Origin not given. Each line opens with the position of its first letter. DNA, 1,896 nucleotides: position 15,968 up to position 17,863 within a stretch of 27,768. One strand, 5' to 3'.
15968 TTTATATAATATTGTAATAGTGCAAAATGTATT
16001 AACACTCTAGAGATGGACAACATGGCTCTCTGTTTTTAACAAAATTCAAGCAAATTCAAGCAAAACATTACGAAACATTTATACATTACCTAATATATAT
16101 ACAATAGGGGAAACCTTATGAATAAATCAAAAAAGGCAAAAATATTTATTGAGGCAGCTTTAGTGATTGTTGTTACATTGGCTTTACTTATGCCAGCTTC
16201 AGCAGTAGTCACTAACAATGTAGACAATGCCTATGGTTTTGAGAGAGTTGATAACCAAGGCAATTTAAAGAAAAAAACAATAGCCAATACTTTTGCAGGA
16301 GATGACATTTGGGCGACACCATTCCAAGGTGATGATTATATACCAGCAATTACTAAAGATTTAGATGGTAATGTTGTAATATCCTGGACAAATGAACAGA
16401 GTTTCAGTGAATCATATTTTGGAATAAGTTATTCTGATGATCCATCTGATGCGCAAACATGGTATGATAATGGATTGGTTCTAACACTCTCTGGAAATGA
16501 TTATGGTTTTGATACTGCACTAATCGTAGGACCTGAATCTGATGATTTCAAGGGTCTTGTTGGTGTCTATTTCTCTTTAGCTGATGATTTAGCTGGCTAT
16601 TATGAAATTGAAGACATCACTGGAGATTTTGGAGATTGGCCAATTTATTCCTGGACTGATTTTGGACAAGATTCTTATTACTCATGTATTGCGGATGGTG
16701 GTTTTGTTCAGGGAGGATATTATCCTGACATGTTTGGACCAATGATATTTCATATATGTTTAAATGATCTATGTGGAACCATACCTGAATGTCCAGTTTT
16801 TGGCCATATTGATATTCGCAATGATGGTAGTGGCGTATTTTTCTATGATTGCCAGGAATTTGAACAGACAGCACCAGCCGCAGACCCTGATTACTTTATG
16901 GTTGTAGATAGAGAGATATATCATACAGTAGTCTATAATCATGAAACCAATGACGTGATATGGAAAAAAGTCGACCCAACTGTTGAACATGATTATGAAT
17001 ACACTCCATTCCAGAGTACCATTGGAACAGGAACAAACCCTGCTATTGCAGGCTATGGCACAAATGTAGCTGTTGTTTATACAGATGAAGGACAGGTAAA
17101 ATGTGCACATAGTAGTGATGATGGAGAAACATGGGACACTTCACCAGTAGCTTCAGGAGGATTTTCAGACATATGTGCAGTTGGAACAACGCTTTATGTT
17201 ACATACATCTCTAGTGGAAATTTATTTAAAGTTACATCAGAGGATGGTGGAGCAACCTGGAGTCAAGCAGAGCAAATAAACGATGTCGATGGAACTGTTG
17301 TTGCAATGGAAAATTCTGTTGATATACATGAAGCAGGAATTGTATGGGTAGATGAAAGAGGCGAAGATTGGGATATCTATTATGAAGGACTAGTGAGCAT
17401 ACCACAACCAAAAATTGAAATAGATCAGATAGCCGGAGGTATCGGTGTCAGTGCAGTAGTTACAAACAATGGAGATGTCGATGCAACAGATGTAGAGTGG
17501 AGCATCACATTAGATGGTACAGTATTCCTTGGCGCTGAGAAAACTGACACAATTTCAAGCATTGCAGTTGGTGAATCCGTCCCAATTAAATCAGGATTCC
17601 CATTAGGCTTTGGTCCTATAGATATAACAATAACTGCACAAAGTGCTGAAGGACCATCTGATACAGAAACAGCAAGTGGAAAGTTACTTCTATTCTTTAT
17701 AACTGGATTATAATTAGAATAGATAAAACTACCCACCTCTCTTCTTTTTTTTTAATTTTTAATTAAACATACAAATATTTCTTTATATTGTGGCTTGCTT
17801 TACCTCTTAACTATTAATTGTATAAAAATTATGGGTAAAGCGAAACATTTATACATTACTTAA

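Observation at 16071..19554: Constant-variable-constant tandem genes: near-identical ends around a highly diverged propeller core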

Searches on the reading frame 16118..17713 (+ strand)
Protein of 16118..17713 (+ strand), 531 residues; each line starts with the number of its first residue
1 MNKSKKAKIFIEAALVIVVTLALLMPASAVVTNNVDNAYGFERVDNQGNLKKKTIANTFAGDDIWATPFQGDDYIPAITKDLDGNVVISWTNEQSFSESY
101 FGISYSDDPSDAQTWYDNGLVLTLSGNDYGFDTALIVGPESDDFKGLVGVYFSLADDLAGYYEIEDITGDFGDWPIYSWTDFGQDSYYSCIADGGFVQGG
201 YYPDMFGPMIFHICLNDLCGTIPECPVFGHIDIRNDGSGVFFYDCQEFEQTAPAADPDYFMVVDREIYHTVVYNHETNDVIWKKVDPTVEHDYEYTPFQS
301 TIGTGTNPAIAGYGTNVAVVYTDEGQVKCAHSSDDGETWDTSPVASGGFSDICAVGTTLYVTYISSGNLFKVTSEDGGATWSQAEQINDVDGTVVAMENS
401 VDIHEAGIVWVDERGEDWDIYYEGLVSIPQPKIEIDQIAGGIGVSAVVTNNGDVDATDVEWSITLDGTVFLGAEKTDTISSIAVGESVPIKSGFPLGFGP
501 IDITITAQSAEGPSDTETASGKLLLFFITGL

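Call 8: search_protein_families(library=pfam, proteins=[window:16118-17713:+], max_evalue=0.1)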
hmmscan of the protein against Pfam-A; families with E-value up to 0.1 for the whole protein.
window:16118-17713:+ (531 aa): 3 families
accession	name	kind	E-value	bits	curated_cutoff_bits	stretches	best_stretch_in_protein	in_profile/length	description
PF07705.17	CARDB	-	0.00018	22.1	22.7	1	444-490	23-65/101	CARDB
PF02012.26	BNR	-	0.0058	16.9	27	0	373-382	2-11/12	BNR/Asp-box repeat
PF13088.12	BNR_2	-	0.061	13.1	31.4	0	371-388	84-101/277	BNR repeat-like domain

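Call 9: search_protein_families(library=ncbifam, proteins=[window:16118-17713:+], max_evalue=0.1)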
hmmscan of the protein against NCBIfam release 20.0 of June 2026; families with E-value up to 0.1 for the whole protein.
window:16118-17713:+ (531 aa): 2 families
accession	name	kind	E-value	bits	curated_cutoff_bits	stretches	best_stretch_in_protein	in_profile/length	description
NF045728.1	glycosyl_F510_1955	equivalog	0.0019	17.5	175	1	319-392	107-181/246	F510_1955 family glycosylhydrolase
NF010237.0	PRK13684.1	equivalog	0.08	11.9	326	0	309-384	136-209/334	photosynthesis system II assembly factor Ycf48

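Call 13: find_encoding_contigs(protein=window:16118-17713:+, flank=10000, max_places=10)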
Protein window:16118-17713:+ (531 aa): 1 contig read that carries it; 1 place shown.
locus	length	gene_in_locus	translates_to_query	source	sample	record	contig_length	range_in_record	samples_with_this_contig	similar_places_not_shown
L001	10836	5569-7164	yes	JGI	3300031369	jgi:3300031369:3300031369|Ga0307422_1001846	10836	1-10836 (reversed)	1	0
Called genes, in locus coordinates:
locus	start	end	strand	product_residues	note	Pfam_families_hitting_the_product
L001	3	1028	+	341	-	?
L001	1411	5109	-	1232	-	-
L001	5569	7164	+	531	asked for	-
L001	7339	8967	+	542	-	-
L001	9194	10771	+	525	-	-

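Call 16: find_homologous_proteins(query=window:16118-17713:+, max_evalue=0.001)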
Query window:16118-17713:+ (531 aa): 124 proteins with E <= 0.001 among 8000 candidates; the best 120 are listed.
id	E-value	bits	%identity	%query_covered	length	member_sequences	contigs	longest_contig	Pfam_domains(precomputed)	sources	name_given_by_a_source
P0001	0.0e+0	1074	86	100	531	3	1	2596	-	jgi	jgi:hypothetical protein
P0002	0.0e+0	1061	86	100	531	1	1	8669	-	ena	-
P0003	6.2e-237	806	66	100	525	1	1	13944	-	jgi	jgi:hypothetical protein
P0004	2.0e-234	798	65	100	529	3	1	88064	-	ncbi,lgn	-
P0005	7.6e-194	664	68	82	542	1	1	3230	PF00801.27,PF18911.7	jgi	jgi:hypothetical protein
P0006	3.5e-175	602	63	82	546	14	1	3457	PF00801.27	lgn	-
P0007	2.2e-174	599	86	55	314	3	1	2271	-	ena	-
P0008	6.4e-164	565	59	83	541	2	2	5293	-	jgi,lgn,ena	jgi:hypothetical protein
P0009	1.1e-162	561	57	82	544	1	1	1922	-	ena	-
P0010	5.5e-137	476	75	55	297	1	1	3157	-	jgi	-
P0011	2.3e-135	471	47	99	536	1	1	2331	-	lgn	-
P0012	8.9e-132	459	49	100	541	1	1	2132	-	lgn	-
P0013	1.0e-125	439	45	100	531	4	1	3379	-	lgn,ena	-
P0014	5.9e-124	433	44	96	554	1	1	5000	PF25852.1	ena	-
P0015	7.0e-124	433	44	100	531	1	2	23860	-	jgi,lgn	jgi:hypothetical protein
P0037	2.0e-97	345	40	99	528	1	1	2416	PF07705.18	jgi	-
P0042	4.5e-93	331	38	100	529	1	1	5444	PF07705.18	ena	-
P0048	5.6e-90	321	41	100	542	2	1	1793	-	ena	-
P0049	1.3e-89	320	39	99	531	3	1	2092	PF07705.18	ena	-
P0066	2.8e-75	272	59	39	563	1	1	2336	PF13088.13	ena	-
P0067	5.7e-75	271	36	98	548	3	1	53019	-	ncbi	ncbi:MAG: sialidase family protein [Thermoplasmatota archaeon]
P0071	8.2e-72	261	35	99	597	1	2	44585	PF07705.18,PF13088.13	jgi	jgi:hypothetical protein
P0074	2.2e-68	249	35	100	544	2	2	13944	-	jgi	jgi:hypothetical protein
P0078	7.3e-62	228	36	99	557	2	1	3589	PF07705.18,PF13088.13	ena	-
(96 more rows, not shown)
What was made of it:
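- On CARDB domain (PF07705): Some relatives carry precomputed PF07705 hits (call 16).
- Closest known: GH33 sialidases / BNR. Same: NCBI names a relative 'sialidase family protein' (P0067, call 16).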

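Call 17: find_encoding_contigs(protein=P0002, flank=10000, max_places=4)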
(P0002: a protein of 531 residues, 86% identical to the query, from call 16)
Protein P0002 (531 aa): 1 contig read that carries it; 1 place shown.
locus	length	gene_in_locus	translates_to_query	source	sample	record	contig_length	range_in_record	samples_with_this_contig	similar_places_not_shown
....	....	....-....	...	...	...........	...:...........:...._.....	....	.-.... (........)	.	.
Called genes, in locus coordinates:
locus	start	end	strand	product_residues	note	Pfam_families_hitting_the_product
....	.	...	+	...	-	?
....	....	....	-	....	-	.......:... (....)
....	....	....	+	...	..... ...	-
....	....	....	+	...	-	?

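Call 18: find_encoding_contigs(protein=P0003, flank=10000, max_places=4)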
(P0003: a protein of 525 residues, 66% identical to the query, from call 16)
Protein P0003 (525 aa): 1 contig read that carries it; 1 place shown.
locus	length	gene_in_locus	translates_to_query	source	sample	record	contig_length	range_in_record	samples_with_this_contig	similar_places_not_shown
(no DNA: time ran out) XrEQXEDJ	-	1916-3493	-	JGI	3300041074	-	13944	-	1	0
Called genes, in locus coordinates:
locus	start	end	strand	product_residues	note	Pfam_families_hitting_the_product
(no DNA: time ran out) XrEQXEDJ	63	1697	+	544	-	-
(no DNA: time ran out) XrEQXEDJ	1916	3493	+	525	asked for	-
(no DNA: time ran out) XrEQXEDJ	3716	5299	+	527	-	-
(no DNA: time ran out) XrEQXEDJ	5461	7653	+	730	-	PF01364:Peptidase_C25, PF00801:PKD (weak), PF18911:PKD_4 (weak)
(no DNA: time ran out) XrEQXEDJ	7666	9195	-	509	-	-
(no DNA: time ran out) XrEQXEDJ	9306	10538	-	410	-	PF05048:NosD, PF13229:Beta_helix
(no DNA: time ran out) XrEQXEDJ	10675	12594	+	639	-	PF08126:Propeptide_C25 (weak), PF01364:Peptidase_C25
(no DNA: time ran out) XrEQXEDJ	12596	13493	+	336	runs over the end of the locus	-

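Call 19: find_encoding_contigs(protein=P0004, flank=10000, max_places=4)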
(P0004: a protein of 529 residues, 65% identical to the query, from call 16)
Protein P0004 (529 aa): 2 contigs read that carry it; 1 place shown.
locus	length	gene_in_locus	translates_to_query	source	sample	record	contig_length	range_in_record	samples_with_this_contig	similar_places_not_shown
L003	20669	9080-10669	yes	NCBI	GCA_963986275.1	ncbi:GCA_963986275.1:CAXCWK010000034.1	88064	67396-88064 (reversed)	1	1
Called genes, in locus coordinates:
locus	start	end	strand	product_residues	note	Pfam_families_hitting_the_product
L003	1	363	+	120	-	?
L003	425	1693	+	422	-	PF01835:MG2 (weak), PF13927:Ig_3 (faint), PF00801:PKD, PF18911:PKD_4, PF00801:PKD, PF18911:PKD_4, PF00801:PKD, PF18911:PKD_4 (weak), +2 more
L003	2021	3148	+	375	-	-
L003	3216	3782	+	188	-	-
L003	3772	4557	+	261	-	PF05048:NosD, PF13229:Beta_helix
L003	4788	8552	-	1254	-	-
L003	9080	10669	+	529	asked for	-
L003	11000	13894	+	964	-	PF01364:Peptidase_C25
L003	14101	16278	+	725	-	PF01364:Peptidase_C25, PF00801:PKD (weak), PF18911:PKD_4 (weak)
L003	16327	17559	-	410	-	PF05048:NosD, PF13229:Beta_helix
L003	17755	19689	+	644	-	PF08126:Propeptide_C25, PF01364:Peptidase_C25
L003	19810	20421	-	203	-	PF03059:NAS (weak), PF01135:PCMT (weak), PF13847:Methyltransf_31 (weak), PF13649:Methyltransf_25 (weak)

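Call 46: find_encoding_contigs(protein=P0066, flank=10000, max_places=4)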
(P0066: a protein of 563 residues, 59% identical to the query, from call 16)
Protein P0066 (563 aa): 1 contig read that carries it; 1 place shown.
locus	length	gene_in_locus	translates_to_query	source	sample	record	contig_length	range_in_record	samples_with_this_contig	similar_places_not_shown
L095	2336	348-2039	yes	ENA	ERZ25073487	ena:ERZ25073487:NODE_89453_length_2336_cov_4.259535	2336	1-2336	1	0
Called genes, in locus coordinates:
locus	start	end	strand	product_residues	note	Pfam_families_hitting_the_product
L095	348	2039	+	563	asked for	PF13088:BNR_2 (faint)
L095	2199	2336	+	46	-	?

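Call 47: find_encoding_contigs(protein=P0012, flank=10000, max_places=4)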
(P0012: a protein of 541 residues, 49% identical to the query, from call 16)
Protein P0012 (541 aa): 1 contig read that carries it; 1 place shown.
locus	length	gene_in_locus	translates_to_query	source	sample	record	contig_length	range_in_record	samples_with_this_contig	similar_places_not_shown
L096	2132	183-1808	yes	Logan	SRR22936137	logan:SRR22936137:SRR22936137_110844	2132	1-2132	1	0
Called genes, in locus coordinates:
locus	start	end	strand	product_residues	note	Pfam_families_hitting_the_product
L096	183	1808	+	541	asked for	-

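Call 48: find_encoding_contigs(protein=P0048, flank=10000, max_places=4)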
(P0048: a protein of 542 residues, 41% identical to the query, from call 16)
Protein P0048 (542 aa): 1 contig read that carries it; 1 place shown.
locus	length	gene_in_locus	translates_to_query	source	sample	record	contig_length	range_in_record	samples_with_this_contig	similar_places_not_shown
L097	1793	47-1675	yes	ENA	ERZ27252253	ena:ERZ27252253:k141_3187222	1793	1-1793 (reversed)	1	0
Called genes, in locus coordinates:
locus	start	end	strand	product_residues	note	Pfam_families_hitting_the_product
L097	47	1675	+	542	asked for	-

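Call 49: find_encoding_contigs(protein=P0074, flank=10000, max_places=2)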
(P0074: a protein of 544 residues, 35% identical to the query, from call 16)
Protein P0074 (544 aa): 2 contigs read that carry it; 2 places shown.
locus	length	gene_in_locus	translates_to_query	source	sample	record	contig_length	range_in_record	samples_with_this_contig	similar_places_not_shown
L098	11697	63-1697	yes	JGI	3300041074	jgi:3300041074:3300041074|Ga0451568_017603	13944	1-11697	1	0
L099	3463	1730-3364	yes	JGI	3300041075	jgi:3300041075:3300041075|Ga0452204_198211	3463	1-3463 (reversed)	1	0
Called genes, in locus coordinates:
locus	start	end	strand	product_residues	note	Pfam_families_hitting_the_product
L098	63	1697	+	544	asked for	-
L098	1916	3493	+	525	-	-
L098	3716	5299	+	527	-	-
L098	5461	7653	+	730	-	PF01364:Peptidase_C25, PF00801:PKD (weak), PF18911:PKD_4 (weak)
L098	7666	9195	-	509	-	-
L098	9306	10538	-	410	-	PF05048:NosD, PF13229:Beta_helix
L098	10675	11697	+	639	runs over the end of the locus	PF08126:Propeptide_C25 (weak), PF01364:Peptidase_C25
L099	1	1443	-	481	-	?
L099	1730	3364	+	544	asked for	-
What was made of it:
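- Tried and rejected: The first attempt to fetch the P0003 contig returned no DNA (call 18); it was later obtained through P0074 (call 49).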

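Call 54: predict_structure(alignment_id=A6)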
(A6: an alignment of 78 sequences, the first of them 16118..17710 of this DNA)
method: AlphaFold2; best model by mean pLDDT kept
length: 531 residues; sequences in the alignment: 78
mean_pLDDT: 89.4   pTM: 0.78
mean pLDDT of the five models: 89.4, 89.0, 88.9, 87.5, 86.0
residues with pLDDT >= 90: 387; 70-90: 93; 50-70: 31; < 50: 20
segments of 3 or more residues with pLDDT < 50: 1-3, 24-38
pLDDT, mean of each block of 10 residues (from residue 1): 49 54 42 42 80 63 87 97 96 92 94 90 89 95 94 91 94 89 90 89 91 93 95 87 94 97 91 98 94 95 98 97 98 98 98 95 98 98 97 97 97 94 82 92 96 91 96 96 97 95 94 89 94 84
secondary structure, 60 per line:
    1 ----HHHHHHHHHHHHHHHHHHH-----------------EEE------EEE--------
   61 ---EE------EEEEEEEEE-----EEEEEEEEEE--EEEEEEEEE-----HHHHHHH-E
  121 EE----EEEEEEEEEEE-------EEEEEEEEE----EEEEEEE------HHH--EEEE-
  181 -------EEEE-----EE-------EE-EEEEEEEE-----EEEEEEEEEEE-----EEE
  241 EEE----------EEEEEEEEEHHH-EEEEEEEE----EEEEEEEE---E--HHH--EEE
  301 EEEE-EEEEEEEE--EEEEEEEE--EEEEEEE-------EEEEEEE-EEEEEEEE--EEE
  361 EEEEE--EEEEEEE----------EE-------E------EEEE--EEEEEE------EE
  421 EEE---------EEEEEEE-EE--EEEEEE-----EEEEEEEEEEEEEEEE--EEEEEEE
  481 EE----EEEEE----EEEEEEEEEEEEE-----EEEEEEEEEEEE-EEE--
elements in order: H5-23 E41-43 E50-52 E72-80 E86-95 E98-106 H112-118 E120-122 E127-137 E145-153 E158-164 E176-179 E188-191 E209-216 E222-232 E238-243 E254-262 E267-274 E279-286 E298-304 E306-313 E316-323 E326-332 E340-346 E348-355 E358-365 E368-374 E401-404 E407-412 E419-423 E433-439 E445-450 E456-471 E474-482 E487-491 E496-508 E514-525 E527-529
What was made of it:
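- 16118..16218 (+): 5' constant block, coding part, copy A: signal peptide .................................. AF2 predicts helix 5-23 followed by a disordered linker (call 54).
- On GH33 sialidase: AF2 model with pLDDT 89.4 (call 54).
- On CARDB domain (PF07705): The AF2 model shows a 7-8-stranded beta-sandwich for residues 433-531 (call 54).
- Tried and rejected: In the AF2 model it forms the last strands of the beta-sandwich (pLDDT 84-94) and it is only 9 residues long (call 54).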

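Call 58: fold_search(model_id=the predicted structure, library=pdb)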
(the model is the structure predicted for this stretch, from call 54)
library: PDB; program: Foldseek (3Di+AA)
matches with E <= 10: 1616; with E <= 0.001: 190
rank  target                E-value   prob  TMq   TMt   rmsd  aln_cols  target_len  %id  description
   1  1wcq_C                7.5e-10  1.00  0.35  0.31  17.2       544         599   13  Mutagenesis of the Nucleophilic Tyrosine in a Bacterial Sialidase to Phenylalanine. (released 2005-10-12)
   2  2ber                  1.1e-09  1.00  0.36  0.32  16.9       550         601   13  Y370G Active Site Mutant of the Sialidase from Micromonospora viridifaciens in complex with beta-Neu5Ac (sialic acid). (released 2005-04-04)
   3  3h6j                  3.5e-08  1.00  0.40  0.46  15.2       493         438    9  Crystal structure of a putative neuraminidase from Pseudomonas aeruginosa (released 2009-05-12)
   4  2w38                  3.7e-08  1.00  0.37  0.44  17.9       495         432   12  Crystal structure of the pseudaminidase from Pseudomonas aeruginosa (released 2008-12-23)
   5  1l0q_A                2.0e-07  1.00  0.33  0.43  13.4       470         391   11  Tandem YVTN beta-propeller and PKD domains from an archaeal surface layer protein (released 2002-11-06)
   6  8t26                  6.0e-07  1.00  0.35  0.37   9.0       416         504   14  Crystal Structure of Porphyromonas gingivalis Sialidase (PG_0352) D219A mutant bound to 3'-Sialyllactose (only Neu5Ac vi (released 2023-10-04)
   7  9bfp_A                6.3e-07  1.00  0.20  0.13  18.8       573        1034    8  Cryo-EM structure of Sevenless extracellular domain (monomer) (released 2025-01-29)
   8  3s8z_A                8.4e-07  1.00  0.30  0.27  23.5       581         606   10  Crystal structure of LRP6-E3E4 (released 2011-10-26)
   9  5gje_B                1.1e-06  1.00  0.30  0.27  20.8       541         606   11  Three-dimensional reconstruction of human LRP6 ectodomain complexed with Dkk1 (released 2017-01-18)
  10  2w5n                  3.0e-06  1.00  0.37  0.50   8.8       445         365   10  Native structure of the GH93 alpha-L-arabinofuranosidase of Fusarium graminearum (released 2009-03-03)
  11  3s2k_A                3.5e-06  1.00  0.29  0.26  23.4       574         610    9  Structural basis of Wnt signaling inhibition by Dickkopf binding to LRP5/6. (released 2011-11-02)
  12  1w2t_A                3.8e-06  1.00  0.27  0.32  17.8       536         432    9  beta-fructosidase from Thermotoga maritima in complex with raffinose (released 2005-10-26)
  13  8dvm_A                4.2e-06  1.00  0.29  0.25  21.7       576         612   10  Crystal structure of LRP6 E3E4 in complex with disulfide constrained peptide E3.6 (released 2023-03-29)
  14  6h15_A                4.6e-06  1.00  0.29  0.26  22.1       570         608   10  Structure of LRP6 P3E3P4E4 in complex with VHH L-P2-B10 (released 2019-01-30)
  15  3s8v_A                4.8e-06  1.00  0.30  0.27  21.7       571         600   10  Crystal structure of LRP6-Dkk1 complex (released 2011-10-26)
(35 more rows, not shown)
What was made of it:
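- On GH33 sialidase: Foldseek top hits are 1wcq, 2ber, 3h6j, 2w38 and 8t26 (call 58).
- Closest known: GH33 sialidases / BNR. Same: The best structural matches are the Micromonospora and Pseudomonas sialidases (call 58).
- Closest known: Archaeal S-layer-type propeller plus Ig-like domain proteins. Same: An extracellular archaeal protein with a beta-propeller followed by an Ig-like domain; Foldseek rank 5 (call 58).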
